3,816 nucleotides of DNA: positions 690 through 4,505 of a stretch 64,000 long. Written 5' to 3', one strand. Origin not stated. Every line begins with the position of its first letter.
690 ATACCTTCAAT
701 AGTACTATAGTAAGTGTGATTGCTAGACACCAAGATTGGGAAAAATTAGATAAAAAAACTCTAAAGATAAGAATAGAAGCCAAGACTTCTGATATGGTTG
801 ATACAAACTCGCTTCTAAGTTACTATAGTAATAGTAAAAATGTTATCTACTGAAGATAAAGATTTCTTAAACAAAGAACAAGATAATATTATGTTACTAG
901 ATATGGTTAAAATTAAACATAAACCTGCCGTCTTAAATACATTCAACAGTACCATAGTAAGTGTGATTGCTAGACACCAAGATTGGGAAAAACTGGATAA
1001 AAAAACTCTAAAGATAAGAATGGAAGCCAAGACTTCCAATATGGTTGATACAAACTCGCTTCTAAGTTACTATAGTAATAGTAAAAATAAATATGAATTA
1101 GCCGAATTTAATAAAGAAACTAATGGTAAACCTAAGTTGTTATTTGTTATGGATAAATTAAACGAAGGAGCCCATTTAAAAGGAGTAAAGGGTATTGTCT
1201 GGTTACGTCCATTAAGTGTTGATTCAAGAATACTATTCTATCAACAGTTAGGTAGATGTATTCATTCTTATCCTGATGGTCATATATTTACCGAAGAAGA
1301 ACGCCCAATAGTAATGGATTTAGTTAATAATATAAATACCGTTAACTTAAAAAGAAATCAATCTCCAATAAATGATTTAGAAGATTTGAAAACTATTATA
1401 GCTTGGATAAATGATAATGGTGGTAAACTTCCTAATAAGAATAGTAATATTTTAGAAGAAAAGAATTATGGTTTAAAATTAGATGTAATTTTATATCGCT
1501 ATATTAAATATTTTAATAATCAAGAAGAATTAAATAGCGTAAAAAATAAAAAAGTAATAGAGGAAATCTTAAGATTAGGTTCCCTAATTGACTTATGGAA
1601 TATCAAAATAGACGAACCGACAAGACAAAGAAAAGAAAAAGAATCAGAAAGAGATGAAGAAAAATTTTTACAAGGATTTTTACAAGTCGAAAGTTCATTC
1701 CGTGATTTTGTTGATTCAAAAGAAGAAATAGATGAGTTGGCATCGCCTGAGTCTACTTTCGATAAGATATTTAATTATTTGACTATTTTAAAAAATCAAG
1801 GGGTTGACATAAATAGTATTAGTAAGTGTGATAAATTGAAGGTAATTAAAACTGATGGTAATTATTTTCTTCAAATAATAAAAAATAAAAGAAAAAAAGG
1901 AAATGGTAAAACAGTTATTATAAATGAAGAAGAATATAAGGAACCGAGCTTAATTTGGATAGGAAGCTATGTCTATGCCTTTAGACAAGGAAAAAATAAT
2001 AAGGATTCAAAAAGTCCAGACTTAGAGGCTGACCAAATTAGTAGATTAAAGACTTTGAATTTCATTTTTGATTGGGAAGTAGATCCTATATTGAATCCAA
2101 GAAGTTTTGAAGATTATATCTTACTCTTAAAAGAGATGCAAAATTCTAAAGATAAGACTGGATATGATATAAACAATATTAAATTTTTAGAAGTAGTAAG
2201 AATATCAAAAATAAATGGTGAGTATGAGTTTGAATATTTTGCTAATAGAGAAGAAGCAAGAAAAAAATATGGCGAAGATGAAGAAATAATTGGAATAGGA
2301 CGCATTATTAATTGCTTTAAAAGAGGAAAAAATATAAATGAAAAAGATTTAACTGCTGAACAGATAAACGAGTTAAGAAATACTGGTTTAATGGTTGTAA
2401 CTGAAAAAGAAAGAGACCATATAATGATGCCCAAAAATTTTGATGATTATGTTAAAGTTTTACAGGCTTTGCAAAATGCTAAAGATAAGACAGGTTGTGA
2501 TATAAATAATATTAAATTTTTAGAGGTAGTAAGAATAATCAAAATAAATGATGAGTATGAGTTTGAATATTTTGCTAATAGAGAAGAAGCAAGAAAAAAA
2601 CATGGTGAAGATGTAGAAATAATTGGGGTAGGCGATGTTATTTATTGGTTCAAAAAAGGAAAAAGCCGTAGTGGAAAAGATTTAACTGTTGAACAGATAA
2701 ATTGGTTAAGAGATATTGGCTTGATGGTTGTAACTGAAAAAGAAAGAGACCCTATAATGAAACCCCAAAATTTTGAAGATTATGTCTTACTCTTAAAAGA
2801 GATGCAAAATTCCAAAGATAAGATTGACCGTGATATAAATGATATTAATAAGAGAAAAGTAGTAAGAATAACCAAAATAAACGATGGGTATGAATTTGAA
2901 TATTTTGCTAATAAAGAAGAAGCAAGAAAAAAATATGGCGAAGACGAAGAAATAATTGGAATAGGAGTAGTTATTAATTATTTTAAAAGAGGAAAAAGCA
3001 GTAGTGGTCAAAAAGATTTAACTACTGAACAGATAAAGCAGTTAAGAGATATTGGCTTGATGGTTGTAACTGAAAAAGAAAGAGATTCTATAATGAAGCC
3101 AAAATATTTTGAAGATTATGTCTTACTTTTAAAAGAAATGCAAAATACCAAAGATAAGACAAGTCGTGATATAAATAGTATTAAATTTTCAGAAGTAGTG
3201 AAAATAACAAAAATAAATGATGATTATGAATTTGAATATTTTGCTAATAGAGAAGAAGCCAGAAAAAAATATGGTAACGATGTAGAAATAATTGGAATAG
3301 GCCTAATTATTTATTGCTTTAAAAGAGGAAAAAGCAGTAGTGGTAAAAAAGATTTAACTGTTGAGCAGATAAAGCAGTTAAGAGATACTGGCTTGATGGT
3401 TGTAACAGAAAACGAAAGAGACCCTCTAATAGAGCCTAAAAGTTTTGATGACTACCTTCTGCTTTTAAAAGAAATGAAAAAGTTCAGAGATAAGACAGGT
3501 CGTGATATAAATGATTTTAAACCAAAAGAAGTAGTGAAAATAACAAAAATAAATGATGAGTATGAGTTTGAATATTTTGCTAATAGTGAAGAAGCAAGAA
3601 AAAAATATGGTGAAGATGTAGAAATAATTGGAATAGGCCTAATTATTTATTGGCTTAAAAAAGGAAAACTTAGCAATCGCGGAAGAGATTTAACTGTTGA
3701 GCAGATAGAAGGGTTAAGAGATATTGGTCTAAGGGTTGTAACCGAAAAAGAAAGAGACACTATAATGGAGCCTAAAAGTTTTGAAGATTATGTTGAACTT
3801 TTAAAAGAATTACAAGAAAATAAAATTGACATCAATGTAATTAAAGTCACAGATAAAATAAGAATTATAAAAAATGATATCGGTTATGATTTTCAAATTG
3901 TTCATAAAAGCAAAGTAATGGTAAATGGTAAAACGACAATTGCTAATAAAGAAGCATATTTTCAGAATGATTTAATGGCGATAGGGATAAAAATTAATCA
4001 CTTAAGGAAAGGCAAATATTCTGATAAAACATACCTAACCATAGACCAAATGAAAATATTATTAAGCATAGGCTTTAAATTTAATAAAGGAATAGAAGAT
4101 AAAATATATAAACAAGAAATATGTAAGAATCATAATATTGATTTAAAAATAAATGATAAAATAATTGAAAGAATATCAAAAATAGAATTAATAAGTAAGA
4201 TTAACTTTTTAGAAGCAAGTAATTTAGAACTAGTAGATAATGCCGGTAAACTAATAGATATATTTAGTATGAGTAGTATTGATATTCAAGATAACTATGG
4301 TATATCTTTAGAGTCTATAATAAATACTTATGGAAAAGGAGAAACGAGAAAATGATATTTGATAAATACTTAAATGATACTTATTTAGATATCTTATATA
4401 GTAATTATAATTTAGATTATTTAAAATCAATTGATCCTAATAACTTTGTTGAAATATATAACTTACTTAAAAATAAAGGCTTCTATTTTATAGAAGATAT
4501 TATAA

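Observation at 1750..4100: Near-identical 333-339-bp intragenic tandem repeats (~7 copies)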

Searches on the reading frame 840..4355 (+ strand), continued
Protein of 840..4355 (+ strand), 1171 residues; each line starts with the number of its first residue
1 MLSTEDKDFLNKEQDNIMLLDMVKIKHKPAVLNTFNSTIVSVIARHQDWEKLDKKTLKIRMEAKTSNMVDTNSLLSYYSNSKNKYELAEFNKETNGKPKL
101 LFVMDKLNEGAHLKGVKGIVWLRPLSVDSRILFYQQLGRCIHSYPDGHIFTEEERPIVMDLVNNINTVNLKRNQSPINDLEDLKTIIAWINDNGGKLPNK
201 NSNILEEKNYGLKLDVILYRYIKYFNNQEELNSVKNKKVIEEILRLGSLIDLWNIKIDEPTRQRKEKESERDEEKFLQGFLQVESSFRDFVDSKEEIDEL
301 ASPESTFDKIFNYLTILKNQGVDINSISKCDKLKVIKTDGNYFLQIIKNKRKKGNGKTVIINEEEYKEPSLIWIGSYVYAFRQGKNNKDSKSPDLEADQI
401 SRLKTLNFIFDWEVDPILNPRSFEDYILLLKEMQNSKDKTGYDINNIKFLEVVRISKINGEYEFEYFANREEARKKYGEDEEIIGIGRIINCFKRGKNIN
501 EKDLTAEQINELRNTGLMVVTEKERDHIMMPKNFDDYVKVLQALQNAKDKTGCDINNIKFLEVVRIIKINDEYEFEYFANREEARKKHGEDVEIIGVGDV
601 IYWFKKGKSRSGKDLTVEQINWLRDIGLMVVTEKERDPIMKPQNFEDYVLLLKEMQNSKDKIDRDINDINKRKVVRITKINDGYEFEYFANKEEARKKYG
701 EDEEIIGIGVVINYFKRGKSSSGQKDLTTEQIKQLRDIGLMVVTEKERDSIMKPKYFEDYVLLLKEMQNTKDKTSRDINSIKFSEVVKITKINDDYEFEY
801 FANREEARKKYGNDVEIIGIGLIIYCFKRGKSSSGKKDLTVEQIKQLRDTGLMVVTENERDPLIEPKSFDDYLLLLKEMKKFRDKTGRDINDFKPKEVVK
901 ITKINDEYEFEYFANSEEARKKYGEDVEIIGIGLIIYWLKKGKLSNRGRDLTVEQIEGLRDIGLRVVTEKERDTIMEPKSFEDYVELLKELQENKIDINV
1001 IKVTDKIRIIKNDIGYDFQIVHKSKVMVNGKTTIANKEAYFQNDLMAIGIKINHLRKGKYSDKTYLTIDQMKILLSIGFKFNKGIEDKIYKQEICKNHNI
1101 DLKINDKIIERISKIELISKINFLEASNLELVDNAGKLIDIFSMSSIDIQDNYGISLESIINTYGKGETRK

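Call 33: search_protein_families(library=ncbifam, proteins=[P0001], max_evalue=0.01)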
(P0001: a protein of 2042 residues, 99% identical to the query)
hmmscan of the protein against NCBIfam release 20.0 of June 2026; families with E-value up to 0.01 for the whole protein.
P0001 (2042 aa): 0 families

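Call 63: search_solved_structures(query=P0001, max_evalue=0.01)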
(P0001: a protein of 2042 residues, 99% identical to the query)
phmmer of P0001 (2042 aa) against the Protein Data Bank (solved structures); distinct sequences matched with E-value up to 0.01: 0.

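Call 66: search_protein_families(library=pfam, proteins=[P0001], max_evalue=1)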
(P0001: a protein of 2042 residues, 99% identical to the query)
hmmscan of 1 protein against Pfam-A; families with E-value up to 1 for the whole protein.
P0001 (2042 aa): 7 families
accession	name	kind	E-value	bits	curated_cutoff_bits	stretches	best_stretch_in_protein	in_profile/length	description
PF04851.21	ResIII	-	8.8e-20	71.7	22.5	1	544-693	2-164/164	Type III restriction enzyme, res subunit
PF00270.35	DEAD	-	1e-10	42.1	26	1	559-695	10-164/167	DEAD/DEAH box helicase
PF03457.19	HA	-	0.00087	20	28.4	0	1590-1610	45-63/64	Helicase associated domain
PF18766.7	SWI2_SNF2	-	0.005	17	26.7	1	625-701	94-165/221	SWI2/SNF2 ATPase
PF09905.14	VF530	-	0.1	13.2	27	0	909-927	12-30/63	DNA-binding protein VF530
PF13342.12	Toprim_Crpt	-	0.35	11.3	32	0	1364-1387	4-27/60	C-terminal repeat of topoisomerase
PF09373.15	PMBR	-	0.59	10.8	24.9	0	127-144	9-26/33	Pseudomurein-binding repeat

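Call 69: find_encoding_contigs(protein=window:840-4355:+, flank=6000, max_places=6)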
Protein window:840-4355:+ (1171 aa): no gene with exactly this product is on record in the collection.

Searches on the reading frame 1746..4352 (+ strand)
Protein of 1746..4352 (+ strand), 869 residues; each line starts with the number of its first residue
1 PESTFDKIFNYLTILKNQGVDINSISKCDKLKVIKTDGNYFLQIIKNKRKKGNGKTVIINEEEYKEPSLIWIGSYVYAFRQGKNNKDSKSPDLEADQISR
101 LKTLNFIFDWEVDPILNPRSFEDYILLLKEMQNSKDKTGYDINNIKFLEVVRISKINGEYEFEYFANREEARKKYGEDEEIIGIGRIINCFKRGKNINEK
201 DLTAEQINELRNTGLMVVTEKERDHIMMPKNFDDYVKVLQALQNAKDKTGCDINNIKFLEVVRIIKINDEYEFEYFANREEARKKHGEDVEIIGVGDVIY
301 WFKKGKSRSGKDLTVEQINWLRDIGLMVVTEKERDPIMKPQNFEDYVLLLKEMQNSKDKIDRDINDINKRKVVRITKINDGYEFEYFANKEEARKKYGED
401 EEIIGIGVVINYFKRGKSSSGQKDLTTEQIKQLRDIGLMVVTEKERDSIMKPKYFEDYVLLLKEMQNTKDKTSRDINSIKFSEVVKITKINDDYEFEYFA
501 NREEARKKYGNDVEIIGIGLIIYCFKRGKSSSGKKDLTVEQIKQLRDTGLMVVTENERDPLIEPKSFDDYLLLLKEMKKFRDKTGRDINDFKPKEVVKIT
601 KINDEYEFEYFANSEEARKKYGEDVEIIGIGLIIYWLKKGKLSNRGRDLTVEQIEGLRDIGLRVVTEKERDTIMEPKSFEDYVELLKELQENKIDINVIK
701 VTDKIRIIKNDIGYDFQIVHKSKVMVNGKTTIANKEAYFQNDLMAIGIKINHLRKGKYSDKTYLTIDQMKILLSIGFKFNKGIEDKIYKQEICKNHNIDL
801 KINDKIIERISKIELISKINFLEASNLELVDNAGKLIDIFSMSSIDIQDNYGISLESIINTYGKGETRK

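Call 65: predict_structure(alignment_id=A5)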
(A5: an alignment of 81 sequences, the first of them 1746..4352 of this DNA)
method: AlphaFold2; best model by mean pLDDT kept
length: 869 residues; sequences in the alignment: 81
mean_pLDDT: 84.6   pTM: 0.44
mean pLDDT of the five models: 84.6, 84.4, 83.8, 83.2, 80.8
residues with pLDDT >= 90: 212; 70-90: 609; 50-70: 40; < 50: 8
segments of 3 or more residues with pLDDT < 50: 863-869
pLDDT, mean of each block of 10 residues (from residue 1): 81 89 88 80 85 68 87 89 82 88 85 82 91 85 87 84 88 76 88 85 89 87 85 92 89 89 89 92 86 91 87 89 89 84 91 82 83 86 86 79 86 88 89 91 85 90 89 84 90 89 89 87 90 86 92 84 86 87 78 88 85 87 82 88 77 89 83 86 92 91 89 88 79 80 88 89 82 89 76 81 78 78 80 77 60 59 44
secondary structure, 60 per line:
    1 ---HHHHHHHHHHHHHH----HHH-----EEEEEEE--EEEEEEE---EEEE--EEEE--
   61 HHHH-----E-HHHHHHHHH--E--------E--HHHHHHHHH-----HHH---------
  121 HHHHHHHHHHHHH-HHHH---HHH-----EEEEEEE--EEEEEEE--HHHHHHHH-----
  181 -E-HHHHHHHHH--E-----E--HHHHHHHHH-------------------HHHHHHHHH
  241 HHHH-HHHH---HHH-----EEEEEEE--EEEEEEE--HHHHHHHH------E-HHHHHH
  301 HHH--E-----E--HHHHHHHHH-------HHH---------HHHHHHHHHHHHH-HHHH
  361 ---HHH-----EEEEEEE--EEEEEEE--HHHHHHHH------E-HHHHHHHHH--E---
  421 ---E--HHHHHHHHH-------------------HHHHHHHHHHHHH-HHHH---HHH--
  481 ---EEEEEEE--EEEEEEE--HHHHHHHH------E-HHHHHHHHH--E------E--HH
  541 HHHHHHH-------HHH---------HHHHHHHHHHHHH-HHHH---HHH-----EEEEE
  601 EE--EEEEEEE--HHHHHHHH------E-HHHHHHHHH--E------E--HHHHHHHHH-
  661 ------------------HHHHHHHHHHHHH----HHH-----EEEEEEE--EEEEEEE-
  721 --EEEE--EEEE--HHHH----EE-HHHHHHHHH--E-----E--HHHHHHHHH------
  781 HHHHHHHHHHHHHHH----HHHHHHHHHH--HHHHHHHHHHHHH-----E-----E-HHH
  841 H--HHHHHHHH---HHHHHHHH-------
elements in order (helices of 4 or more, strands of 3 or more residues): H4-17 E30-36 E39-45 E49-52 E55-58 H61-64 H72-80 H95-103 H121-133 H135-138 E150-156 E159-165 H168-175 H184-192 H204-212 H232-244 H246-249 E261-267 E270-276 H279-286 H295-303 H315-323 H343-355 H357-360 E372-378 E381-387 H390-397 H406-414 H427-435 H455-467 H469-472 E484-490 E493-499 H502-509 H518-526 H539-547 H567-579 H581-584 E596-602 E605-611 H614-621 H630-638 H651-659 H679-691 E704-710 E713-719 E723-726 E729-732 H735-738 H746-754 H766-774 H781-795 H800-809 H812-824 H838-841 H844-851 H855-862

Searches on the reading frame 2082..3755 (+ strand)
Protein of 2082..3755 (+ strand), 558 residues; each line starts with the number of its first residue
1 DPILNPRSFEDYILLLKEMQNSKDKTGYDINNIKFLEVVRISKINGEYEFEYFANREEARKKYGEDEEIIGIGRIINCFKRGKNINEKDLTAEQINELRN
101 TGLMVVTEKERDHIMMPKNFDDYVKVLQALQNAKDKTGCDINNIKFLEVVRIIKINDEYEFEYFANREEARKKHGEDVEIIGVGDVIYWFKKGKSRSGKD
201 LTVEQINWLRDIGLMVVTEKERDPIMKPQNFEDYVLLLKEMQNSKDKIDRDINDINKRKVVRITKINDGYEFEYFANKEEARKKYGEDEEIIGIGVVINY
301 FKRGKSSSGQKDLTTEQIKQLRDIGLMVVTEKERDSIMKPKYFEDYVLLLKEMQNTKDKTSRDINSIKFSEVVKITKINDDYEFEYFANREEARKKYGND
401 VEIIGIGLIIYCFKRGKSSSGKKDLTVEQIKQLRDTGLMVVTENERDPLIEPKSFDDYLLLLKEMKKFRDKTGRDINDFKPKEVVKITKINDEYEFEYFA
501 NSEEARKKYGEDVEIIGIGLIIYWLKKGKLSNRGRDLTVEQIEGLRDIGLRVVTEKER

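Call 60: search_dna_similar(query=window:2082-3755:+, collection=phages, mode=protein, max_rows=10)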
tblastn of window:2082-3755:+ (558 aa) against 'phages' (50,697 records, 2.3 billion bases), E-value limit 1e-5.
No match.

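Call 61: search_dna_similar(query=window:2082-3755:+, collection=plasmids, mode=protein, max_rows=10)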
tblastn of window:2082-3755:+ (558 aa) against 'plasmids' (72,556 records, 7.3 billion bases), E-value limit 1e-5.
No match.
